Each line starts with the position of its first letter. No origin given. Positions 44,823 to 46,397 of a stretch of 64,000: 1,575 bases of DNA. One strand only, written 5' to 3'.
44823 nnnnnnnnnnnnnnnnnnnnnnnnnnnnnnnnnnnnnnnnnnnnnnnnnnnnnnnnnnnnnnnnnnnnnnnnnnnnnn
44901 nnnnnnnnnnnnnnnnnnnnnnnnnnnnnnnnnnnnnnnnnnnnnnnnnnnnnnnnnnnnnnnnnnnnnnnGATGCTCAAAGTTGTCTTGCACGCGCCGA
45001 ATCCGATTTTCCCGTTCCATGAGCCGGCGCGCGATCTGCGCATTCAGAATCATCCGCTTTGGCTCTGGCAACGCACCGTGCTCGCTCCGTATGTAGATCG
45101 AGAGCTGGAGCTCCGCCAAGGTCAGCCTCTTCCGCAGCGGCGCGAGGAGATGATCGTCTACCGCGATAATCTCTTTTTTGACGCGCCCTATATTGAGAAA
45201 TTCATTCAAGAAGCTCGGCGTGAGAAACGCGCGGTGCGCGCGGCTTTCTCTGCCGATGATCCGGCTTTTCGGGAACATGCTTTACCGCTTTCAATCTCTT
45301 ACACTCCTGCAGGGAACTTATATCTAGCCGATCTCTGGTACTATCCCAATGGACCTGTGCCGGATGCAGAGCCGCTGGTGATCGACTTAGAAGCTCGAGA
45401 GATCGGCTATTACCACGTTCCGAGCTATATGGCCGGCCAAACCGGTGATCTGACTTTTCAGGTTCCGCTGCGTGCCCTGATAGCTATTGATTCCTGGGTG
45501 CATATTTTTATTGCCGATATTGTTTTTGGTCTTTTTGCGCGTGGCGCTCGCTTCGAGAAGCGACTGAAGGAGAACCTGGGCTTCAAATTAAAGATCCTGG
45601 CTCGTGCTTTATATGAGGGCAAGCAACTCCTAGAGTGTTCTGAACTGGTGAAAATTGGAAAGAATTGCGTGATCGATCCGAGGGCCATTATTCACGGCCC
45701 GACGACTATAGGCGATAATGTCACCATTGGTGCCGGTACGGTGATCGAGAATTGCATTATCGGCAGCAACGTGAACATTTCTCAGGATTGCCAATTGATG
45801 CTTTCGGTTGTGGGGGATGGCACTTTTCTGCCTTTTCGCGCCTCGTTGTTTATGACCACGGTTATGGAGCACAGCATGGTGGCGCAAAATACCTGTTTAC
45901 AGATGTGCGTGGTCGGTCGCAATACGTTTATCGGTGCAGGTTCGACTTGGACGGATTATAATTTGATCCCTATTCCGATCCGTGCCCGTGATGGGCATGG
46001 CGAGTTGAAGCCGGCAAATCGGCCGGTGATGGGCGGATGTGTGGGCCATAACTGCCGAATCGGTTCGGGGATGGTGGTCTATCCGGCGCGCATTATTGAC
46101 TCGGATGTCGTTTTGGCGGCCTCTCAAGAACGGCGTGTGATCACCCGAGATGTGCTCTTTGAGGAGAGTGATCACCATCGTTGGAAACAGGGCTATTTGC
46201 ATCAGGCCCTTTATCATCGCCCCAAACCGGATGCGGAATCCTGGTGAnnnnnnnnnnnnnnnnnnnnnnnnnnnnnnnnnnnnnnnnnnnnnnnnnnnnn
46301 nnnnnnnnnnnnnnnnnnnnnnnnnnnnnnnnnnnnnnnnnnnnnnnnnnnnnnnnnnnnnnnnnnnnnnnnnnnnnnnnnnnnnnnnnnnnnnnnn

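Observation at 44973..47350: Acyl-ACP-reductase-like enzyme coupled to a hexapeptide-repeat protein, with no aldehyde-deformylating oxygenase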

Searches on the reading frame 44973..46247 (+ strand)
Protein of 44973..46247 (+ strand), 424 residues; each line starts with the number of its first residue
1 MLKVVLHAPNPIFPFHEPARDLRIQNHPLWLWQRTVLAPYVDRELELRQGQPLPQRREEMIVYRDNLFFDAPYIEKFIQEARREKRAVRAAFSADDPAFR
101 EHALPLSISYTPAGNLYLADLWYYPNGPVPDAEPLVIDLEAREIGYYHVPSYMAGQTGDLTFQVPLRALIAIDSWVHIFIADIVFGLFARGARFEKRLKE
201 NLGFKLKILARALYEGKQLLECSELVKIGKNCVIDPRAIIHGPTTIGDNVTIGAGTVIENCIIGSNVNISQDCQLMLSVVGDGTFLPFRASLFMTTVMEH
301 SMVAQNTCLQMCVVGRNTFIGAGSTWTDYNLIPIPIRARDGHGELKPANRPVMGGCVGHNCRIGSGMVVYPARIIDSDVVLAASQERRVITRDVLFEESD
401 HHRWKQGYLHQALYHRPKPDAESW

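Call 3: search_protein_families(library=pfam, proteins=[window:44973-46247:+], max_evalue=0.01)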
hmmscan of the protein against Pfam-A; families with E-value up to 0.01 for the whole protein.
window:44973-46247:+ (424 aa): 6 families
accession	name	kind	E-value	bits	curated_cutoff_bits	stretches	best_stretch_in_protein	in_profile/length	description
PF00132.30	Hexapep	-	5.3e-15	54.8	27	1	226-259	2-35/36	Bacterial transferase hexapeptide (six repeats)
PF25084.1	LbH_EIF2B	-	8.2e-13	48.7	54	1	224-285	20-80/105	EIF2B subunit epsilon LbH domain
PF14602.12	Hexapep_2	-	1.5e-09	37.9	27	1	226-258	2-32/34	Hexapeptide repeat of succinyl-transferase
PF25247.1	LbH_GLGC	-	7.1e-05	23.2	27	0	250-276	74-100/135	GLGC left-handed parallel beta-helix domain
PF24894.1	Hexapep_GlmU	-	0.0024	18.4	23.3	0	234-274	43-82/104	GlmU-like, C-terminal hexapeptide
PF25087.1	GMPPB_C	-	0.004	17.3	39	0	230-274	3-47/110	GMPPB C-terminal domain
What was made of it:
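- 44973..46247 (+): Two-domain protein (424 aa). Residues ~1-170 form a degenerate nucleotidyltransferase-like fold, ~171-218 are linker helices, ~219-395 are a left-handed beta-helix, followed by a conserved tail ending in Trp. Hexapep 54.8 bits (call 3).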

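Call 4: search_protein_families(library=ncbifam, proteins=[window:44973-46247:+], max_evalue=0.01)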
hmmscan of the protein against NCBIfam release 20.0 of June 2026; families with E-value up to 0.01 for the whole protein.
window:44973-46247:+ (424 aa): 37 families (the best 25 are shown)
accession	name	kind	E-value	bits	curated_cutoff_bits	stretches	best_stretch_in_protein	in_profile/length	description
TIGR01173.1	glmU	equivalog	4e-11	42.4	366.85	1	223-286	260-323/452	bifunctional UDP-N-acetylglucosamine diphosphorylase/glucosamine-1-phosphate N-acetyltransferase GlmU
NF006986.0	PRK09451.1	equivalog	3.9e-09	35.8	725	1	224-281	264-321/456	bifunctional UDP-N-acetylglucosamine diphosphorylase/glucosamine-1-phosphate N-acetyltransferase GlmU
NF010934.1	PRK14354.1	equivalog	6.5e-09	34.8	450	1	225-283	262-319/447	bifunctional UDP-N-acetylglucosamine diphosphorylase/glucosamine-1-phosphate N-acetyltransferase GlmU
NF010935.0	PRK14355.1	equivalog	9.2e-09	34.4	718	1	225-301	268-344/459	bifunctional UDP-N-acetylglucosamine diphosphorylase/glucosamine-1-phosphate N-acetyltransferase GlmU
NF010937.0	PRK14357.1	equivalog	2.9e-08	33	658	1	225-272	255-302/448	bifunctional UDP-N-acetylglucosamine diphosphorylase/glucosamine-1-phosphate N-acetyltransferase GlmU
NF052502.1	man1P_GTase_Rv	exception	3.2e-08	32.8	440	1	226-287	265-325/352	mannose-1-phosphate guanylyltransferase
TIGR03570.1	NeuD_NnaD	subfamily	3.7e-08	33.2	160.8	1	224-303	98-180/202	NeuD/PglB/VioB family sugar acetyltransferase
TIGR01853.1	lipid_A_lpxD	equivalog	4e-08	32.6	242.5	1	225-273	122-171/325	UDP-3-O-(3-hydroxymyristoyl)glucosamine N-acyltransferase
NF010940.0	PRK14360.1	equivalog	3.4e-07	29.2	602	1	222-272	259-309/452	bifunctional UDP-N-acetylglucosamine diphosphorylase/glucosamine-1-phosphate N-acetyltransferase GlmU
NF050158.1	CarbAnhydGPos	equivalog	4e-07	29.9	250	1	227-333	11-127/172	gamma carbonic anhydrase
NF007240.0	PRK09677.1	equivalog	4e-07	29.7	243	1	223-267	128-172/192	putative lipopolysaccharide biosynthesis O-acetyl transferase WbbJ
NF002060.0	PRK00892.1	subfamily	7.1e-07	28.7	207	1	226-279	246-300/345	UDP-3-O-(3-hydroxymyristoyl)glucosamine N-acyltransferase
TIGR03992.1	Arch_glmU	subfamily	7.3e-07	28.4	292.1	1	226-282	267-323/393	bifunctional sugar-1-phosphate nucleotidylyltransferase/acetyltransferase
NF010938.0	PRK14358.1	equivalog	1.4e-06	27.2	500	1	223-303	268-348/481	bifunctional N-acetylglucosamine-1-phosphate uridyltransferase/glucosamine-1-phosphate acetyltransferase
NF007499.0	PRK10092.1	equivalog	4.1e-06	26.7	314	1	221-262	125-166/183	maltose O-acetyltransferase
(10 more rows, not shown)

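Call 6: search_solved_structures(query=window:44973-46247:+, max_evalue=0.01, show_alignments=1)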
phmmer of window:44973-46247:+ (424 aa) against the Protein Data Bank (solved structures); distinct sequences matched with E-value up to 0.01: 46.
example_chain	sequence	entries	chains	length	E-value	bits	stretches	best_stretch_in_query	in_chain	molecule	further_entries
9mh4_A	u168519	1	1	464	4.5e-07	32.3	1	201-271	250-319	Bifunctional protein GlmU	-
9lin_A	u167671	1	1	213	5.9e-07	31.9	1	226-288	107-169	dGCA1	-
9f5x_u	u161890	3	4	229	3.1e-06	29.5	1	240-272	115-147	CAG1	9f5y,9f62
3twd_A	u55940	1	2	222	4.7e-06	28.9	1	221-271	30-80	Bifunctional protein glmU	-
4aa7_A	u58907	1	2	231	5.9e-06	28.6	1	221-271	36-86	BIFUNCTIONAL PROTEIN GLMU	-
8cu9_A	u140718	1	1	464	9.4e-06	27.9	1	210-271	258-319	Bifunctional UDP-N-acetylglucosamine diphosphorylase/glucosamine-1-phosphate N-acetyltrans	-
2v0h_A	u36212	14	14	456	1.6e-05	27.1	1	220-288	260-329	BIFUNCTIONAL PROTEIN GLMU | GLUCOSAMINE-1-PHOSPHATE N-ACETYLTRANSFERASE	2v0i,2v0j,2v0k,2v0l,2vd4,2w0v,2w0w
1hv9_A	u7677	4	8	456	3.4e-05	26.1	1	222-271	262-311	UDP-N-ACETYLGLUCOSAMINE PYROPHOSPHORYLASE | Bifunctional protein glmU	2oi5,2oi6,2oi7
5vmk_A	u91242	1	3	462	3.4e-05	26.1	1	224-325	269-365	Bifunctional protein GlmU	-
4fce_A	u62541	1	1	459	9e-05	24.7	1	227-271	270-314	Bifunctional protein GlmU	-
3fww_A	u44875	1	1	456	9.4e-05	24.6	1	227-271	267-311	Bifunctional protein glmU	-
5b04_I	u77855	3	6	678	0.00016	23.9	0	218-282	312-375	Probable translation initiation factor eIF-2B subunit epsilon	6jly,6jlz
4ihf_A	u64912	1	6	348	0.00036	22.7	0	234-319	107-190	UDP-3-O-(3-hydroxymyristoyl)glucosamine N-acyltransferase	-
3eh0_A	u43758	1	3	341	0.00039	22.6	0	234-319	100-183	UDP-3-O-[3-hydroxymyristoyl] glucosamine N-acyltransferase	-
6p83_A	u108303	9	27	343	0.0004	22.6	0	234-319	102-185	UDP-3-O-(3-hydroxymyristoyl)glucosamine N-acyltransferase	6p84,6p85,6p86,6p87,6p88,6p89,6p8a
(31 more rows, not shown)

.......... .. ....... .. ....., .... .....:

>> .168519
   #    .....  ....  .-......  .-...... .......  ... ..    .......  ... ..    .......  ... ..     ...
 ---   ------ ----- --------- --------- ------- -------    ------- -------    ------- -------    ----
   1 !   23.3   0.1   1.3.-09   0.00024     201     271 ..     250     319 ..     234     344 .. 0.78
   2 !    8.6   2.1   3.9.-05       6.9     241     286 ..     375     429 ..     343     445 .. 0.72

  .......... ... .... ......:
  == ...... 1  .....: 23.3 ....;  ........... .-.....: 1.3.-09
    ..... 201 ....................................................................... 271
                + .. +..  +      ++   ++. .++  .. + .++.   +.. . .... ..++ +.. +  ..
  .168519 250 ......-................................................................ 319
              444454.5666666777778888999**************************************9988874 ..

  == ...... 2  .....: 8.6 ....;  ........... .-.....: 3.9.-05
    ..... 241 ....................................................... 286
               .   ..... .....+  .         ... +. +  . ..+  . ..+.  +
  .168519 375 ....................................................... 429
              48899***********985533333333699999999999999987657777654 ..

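Call 16: find_homologous_proteins(query=window:44973-46247:+, max_evalue=0.00001)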
Query window:44973-46247:+ (424 aa): 4823 proteins with E <= 0.00001 among 8000 candidates; the best 120 are listed.
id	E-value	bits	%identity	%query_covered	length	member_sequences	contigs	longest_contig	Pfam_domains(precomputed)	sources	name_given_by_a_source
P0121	6.3e-268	907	90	100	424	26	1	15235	PF14602.13,PF00132.31,PF25087.2,PF25084.2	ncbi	-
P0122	1.0e-265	899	89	100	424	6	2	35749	PF14602.13,PF00132.31,PF25087.2,PF25084.2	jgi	-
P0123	4.7e-245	831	85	100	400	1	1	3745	PF14602.13,PF00132.31,PF25087.2,PF25084.2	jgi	jgi:carbonic anhydrase/acetyltransferase-like protein (isoleucine patch superfamily)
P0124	4.9e-235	798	81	100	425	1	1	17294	PF14602.13,PF00132.31,PF25087.2,PF25247.2,PF25084.2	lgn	-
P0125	7.2e-233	791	81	100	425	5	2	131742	PF14602.13,PF00132.31,PF25087.2,PF25247.2,PF25084.2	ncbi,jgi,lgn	jgi:carbonic anhydrase/acetyltransferase-like protein (isoleucine patch superfamily)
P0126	1.2e-232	790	80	100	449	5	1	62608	PF14602.13,PF00132.31,PF25087.2,PF25084.2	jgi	-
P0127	4.4e-232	789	81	100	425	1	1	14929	PF14602.13,PF00132.31,PF25087.2,PF25247.2,PF25084.2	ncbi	ncbi:MAG: DapH/DapD/GlmU-related protein [Anaerolineae bacterium]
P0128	4.8e-232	789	78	100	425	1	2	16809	PF14602.13,PF00132.31,PF25087.2,PF25247.2,PF25084.2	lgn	-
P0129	4.4e-231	785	77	100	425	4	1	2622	PF14602.13,PF00132.31,PF25087.2,PF25084.2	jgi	-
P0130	5.0e-231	785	78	100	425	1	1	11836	PF14602.13,PF00132.31,PF25087.2,PF25247.2,PF25084.2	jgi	jgi:carbonic anhydrase/acetyltransferase-like protein (isoleucine patch superfamily)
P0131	1.8e-230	783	80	100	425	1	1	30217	PF14602.13,PF00132.31,PF25087.2,PF25084.2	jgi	jgi:carbonic anhydrase/acetyltransferase-like protein (isoleucine patch superfamily)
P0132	1.8e-230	783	80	100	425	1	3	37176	PF14602.13,PF00132.31,PF25087.2,PF25084.2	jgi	-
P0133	4.6e-230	782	80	100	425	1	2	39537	PF14602.13,PF00132.31,PF25087.2,PF25084.2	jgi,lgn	jgi:carbonic anhydrase/acetyltransferase-like protein (isoleucine patch superfamily)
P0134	7.9e-230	781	78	100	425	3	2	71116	PF14602.13,PF00132.31,PF25087.2,PF25084.2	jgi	jgi:acetyltransferase-like isoleucine patch superfamily enzyme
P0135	1.1e-229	781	78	100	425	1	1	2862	PF14602.13,PF00132.31,PF25087.2,PF25247.2,PF25084.2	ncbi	-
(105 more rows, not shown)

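Call 28: predict_structure(alignment_id=A1)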
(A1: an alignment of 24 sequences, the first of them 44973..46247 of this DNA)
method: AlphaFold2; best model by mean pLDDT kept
length: 424 residues; sequences in the alignment: 24
mean_pLDDT: 48.8   pTM: 0.36
mean pLDDT of the five models: 48.8, 40.3, 36.1, 33.5, 30.6
residues with pLDDT >= 90: 0; 70-90: 71; 50-70: 118; < 50: 235
segments of 3 or more residues with pLDDT < 50: 9-27, 96-116, 141-231, 321-424
pLDDT, mean of each block of 10 residues (from residue 1): 66 31 45 78 76 72 68 81 81 52 38 50 76 57 30 25 23 28 30 30 39 31 34 60 60 65 70 69 67 66 60 56 35 32 38 37 37 27 30 40 36 32 26
secondary structure, 60 per line:
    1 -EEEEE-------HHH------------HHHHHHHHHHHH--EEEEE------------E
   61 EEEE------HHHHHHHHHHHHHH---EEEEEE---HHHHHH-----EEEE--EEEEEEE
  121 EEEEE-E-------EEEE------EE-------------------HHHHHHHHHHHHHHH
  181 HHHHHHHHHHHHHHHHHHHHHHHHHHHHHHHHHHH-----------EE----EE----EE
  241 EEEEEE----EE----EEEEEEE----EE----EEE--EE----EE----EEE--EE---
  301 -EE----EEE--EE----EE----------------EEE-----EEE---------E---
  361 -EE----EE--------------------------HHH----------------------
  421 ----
elements in order: E2-6 H29-40 E43-47 E60-64 H71-84 E88-93 H97-102 E108-111 E114-125 E135-138 H166-215 E239-246 E257-263 E274-276 E291-293 E308-310 E337-339 E345-347
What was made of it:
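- Tried and rejected: The first AF2 run of the LbH protein used 24 close homologues and gave pLDDT 49 (call 28).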

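Call 29: search_solved_structures(query=A1, max_evalue=1, show_alignments=3)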
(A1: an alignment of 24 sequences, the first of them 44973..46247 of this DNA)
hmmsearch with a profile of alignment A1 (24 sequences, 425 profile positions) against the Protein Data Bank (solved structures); distinct sequences matched with E-value up to 1: 130 (the best 60 are shown).
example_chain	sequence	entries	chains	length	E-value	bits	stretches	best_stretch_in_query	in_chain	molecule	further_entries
9mh4_A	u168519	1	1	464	2.9e-10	42.7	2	220-271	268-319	Bifunctional protein GlmU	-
3twd_A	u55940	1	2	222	3.6e-10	42.4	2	227-271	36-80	Bifunctional protein glmU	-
4aa7_A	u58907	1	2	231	4.1e-10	42.2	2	227-271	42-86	BIFUNCTIONAL PROTEIN GLMU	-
1hv9_A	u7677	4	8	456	3.3e-09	39.2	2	227-271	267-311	UDP-N-ACETYLGLUCOSAMINE PYROPHOSPHORYLASE | Bifunctional protein glmU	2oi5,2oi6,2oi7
8cu9_A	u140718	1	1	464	5.6e-09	38.5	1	225-271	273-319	Bifunctional UDP-N-acetylglucosamine diphosphorylase/glucosamine-1-phosphate N-acetyltrans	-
2v0h_A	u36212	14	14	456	2.9e-08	36.1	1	195-286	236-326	BIFUNCTIONAL PROTEIN GLMU | GLUCOSAMINE-1-PHOSPHATE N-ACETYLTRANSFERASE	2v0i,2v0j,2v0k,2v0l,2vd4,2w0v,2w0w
3fww_A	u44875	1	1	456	5.4e-08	35.2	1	227-271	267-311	Bifunctional protein glmU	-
4fce_A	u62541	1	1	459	5.5e-08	35.2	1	227-271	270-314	Bifunctional protein GlmU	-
3r0s_A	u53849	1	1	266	3.4e-07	32.6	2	234-283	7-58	Acyl-[acyl-carrier-protein]--UDP-N-acetylglucosamine O-acyltransferase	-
4r36_A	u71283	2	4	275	9.5e-07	31.1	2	240-327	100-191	Putative acyl-[acyl-carrier-protein]--UDP-N-acetylglucosamine O-acyltransferase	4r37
9lin_A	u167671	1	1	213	3.4e-06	29.3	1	226-288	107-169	dGCA1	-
9f5x_u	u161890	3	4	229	4.9e-06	28.8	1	240-272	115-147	CAG1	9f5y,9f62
3fs8_A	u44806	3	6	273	7.7e-06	28.1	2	227-293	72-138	QdtC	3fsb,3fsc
3eh0_A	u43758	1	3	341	1.5e-05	27.1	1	234-315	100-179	UDP-3-O-[3-hydroxymyristoyl] glucosamine N-acyltransferase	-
6p83_A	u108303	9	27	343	1.6e-05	27.1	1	234-315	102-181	UDP-3-O-(3-hydroxymyristoyl)glucosamine N-acyltransferase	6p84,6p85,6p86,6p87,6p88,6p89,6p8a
5b04_I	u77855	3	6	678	0.00015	23.9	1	214-283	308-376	Probable translation initiation factor eIF-2B subunit epsilon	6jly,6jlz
5b04_E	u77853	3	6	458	0.0016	20.5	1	224-289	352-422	Probable translation initiation factor eIF-2B subunit gamma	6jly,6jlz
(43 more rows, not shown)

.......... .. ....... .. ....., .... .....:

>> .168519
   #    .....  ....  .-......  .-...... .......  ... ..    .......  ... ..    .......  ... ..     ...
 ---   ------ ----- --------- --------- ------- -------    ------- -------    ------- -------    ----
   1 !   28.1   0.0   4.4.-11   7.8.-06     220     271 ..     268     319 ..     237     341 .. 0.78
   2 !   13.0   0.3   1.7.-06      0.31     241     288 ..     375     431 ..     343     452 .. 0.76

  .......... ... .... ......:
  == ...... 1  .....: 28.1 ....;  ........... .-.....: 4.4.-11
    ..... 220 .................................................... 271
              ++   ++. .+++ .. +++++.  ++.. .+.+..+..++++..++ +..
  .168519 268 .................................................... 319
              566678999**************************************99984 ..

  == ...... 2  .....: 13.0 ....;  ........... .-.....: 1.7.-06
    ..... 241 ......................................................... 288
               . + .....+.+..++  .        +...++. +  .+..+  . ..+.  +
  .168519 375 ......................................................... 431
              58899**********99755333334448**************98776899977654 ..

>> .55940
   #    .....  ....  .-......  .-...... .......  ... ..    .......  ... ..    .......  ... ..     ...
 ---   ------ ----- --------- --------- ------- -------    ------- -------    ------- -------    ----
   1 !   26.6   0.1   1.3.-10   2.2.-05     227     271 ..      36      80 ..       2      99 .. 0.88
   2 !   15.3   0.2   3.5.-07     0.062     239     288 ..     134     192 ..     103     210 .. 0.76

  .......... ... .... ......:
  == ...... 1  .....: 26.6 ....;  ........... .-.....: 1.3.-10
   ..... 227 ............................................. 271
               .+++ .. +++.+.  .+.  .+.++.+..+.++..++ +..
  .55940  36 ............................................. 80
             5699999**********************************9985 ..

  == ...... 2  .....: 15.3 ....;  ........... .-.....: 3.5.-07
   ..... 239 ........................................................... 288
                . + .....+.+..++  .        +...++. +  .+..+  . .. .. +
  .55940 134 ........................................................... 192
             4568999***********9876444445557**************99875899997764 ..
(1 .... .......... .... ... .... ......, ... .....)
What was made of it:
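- LbH acyltransferases such as LpxA and LpxD use acyl-ACP and are among the sequence matches (call 29).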

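Call 48: predict_structure(alignment_id=A4)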
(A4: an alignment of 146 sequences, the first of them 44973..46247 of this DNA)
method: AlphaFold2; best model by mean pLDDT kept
length: 424 residues; sequences in the alignment: 146
mean_pLDDT: 84.0   pTM: 0.85
mean pLDDT of the five models: 84.0, 76.8, 74.8, 69.3, 66.4
residues with pLDDT >= 90: 183; 70-90: 179; 50-70: 42; < 50: 20
segments of 3 or more residues with pLDDT < 50: 149-157, 329-332, 418-424
pLDDT, mean of each block of 10 residues (from residue 1): 92 89 91 95 91 91 96 96 95 88 84 92 94 93 68 50 88 91 90 87 92 90 91 92 92 90 92 80 81 83 71 87 55 63 74 73 78 85 81 88 86 62 29
secondary structure, 60 per line:
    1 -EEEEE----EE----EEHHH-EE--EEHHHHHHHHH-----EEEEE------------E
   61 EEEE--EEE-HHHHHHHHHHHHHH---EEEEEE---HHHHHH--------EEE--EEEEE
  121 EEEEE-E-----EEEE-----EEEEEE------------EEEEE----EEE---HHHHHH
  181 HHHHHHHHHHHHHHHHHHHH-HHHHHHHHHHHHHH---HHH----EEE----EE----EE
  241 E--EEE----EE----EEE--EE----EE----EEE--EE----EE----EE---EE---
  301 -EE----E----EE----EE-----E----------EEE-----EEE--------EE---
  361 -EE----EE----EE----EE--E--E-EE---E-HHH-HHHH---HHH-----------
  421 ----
elements in order: E2-6 H29-37 E43-47 E60-64 E67-69 H71-84 E88-93 H97-102 E111-113 E116-125 E133-136 E142-147 E160-164 E169-171 H175-200 H202-215 E226-228 E239-241 E244-246 E257-259 E274-276 E337-339 E345-347 H400-403
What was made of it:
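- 44973..46247 (+): AF2 model pLDDT 84, pTM 0.85 (call 48).
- AF2 pLDDT 84 (call 48).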
